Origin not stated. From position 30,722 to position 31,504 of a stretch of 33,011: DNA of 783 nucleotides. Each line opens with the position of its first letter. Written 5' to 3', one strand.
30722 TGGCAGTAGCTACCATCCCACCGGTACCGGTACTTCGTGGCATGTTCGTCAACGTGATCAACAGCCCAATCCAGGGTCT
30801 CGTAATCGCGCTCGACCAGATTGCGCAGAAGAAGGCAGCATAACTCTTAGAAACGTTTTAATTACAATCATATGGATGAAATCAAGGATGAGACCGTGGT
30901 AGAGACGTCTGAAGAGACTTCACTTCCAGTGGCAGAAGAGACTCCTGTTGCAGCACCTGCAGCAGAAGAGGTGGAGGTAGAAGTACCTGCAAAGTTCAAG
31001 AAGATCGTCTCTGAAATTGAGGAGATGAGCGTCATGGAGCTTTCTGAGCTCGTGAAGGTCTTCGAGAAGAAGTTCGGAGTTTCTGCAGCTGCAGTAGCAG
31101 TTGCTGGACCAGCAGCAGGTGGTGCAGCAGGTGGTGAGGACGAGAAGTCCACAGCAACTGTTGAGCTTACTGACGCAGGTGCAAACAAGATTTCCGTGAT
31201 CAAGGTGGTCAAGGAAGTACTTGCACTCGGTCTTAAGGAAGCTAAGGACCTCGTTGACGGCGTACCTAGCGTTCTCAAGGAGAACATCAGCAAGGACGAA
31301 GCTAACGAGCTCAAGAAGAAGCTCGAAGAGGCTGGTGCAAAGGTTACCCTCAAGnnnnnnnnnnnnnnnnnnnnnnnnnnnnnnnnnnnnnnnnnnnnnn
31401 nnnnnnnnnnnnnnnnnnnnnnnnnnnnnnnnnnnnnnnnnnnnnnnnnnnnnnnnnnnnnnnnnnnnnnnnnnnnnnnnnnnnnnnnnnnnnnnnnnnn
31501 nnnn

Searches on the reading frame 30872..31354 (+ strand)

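Call 88: search_protein_families(library=pfam, proteins=[window:30872-31354:+], max_evalue=0.01)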
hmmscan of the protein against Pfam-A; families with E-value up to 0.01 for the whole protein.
window:30872-31354:+ (161 aa): 2 families
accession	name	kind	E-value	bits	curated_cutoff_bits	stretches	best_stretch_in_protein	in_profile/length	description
PF00542.24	Ribosomal_L12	-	3.4e-27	95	25.9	1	96-161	2-67/67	Ribosomal protein L7/L12 C-terminal domain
PF16320.10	Ribosomal_L12_N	-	9.5e-18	64.1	25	1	43-86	3-45/48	Ribosomal protein L7/L12 dimerisation domain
